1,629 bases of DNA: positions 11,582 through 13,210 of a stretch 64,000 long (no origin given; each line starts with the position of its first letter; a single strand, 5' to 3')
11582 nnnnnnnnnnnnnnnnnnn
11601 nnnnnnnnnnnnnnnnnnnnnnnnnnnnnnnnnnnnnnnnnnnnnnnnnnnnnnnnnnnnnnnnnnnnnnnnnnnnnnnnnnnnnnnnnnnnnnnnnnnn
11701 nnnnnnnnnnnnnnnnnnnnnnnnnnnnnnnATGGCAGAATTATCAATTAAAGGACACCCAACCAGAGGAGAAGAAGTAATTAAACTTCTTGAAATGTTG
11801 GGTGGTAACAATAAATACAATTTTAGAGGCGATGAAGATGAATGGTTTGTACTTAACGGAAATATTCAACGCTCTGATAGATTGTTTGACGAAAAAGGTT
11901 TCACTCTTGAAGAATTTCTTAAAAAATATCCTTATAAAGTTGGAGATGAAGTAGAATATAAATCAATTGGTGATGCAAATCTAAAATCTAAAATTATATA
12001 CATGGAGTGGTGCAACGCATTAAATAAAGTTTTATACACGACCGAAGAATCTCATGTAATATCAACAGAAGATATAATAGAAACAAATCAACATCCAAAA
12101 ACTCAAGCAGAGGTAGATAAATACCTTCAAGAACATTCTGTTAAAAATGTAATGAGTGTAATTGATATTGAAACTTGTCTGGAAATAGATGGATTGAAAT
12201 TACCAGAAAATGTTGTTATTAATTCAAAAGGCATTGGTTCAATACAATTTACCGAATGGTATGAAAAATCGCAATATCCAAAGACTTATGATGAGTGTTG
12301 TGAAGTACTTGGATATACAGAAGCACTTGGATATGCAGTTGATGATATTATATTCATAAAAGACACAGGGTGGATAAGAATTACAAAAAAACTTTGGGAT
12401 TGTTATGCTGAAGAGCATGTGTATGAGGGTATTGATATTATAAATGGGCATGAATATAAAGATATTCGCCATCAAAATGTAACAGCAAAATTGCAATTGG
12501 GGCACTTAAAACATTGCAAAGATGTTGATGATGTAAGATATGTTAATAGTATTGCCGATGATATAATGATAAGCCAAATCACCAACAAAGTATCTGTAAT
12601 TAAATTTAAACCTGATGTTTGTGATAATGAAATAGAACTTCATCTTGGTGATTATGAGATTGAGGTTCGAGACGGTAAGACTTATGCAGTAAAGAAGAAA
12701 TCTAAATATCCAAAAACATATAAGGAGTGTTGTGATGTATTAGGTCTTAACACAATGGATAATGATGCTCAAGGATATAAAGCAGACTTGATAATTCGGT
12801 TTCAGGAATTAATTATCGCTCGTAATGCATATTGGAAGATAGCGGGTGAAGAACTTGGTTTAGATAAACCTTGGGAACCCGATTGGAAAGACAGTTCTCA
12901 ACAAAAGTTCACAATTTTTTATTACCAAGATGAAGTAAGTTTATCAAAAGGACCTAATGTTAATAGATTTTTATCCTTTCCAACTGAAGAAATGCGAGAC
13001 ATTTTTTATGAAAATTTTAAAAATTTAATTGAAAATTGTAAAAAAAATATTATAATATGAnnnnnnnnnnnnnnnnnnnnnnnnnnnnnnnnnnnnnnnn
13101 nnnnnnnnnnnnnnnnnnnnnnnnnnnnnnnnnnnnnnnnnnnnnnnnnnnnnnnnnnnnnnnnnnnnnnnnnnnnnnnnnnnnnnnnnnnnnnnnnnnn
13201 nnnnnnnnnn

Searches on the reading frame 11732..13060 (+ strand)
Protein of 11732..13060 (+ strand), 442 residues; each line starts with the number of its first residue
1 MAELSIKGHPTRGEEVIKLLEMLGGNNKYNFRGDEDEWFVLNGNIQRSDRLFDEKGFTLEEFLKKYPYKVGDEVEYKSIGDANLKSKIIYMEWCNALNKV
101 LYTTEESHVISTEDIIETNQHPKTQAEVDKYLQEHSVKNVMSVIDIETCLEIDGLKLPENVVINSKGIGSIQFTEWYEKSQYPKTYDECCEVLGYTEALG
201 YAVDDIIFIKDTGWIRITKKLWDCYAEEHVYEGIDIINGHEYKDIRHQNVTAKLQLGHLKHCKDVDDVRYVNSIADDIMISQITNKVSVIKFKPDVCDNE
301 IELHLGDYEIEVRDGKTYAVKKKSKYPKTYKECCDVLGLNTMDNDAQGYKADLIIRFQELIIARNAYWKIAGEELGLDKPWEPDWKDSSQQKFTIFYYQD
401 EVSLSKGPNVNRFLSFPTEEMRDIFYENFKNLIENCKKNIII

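Call 45: search_protein_families(library=pfam, proteins=[window:11732-13060:+], max_evalue=0.001)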
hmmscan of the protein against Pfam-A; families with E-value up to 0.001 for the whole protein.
window:11732-13060:+ (442 aa): 0 families

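Call 60: search_dna_similar(query=window:11732-13057:+, collection=phages, mode=protein, max_rows=8)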
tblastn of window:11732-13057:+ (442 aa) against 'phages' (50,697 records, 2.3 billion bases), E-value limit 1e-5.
No match.
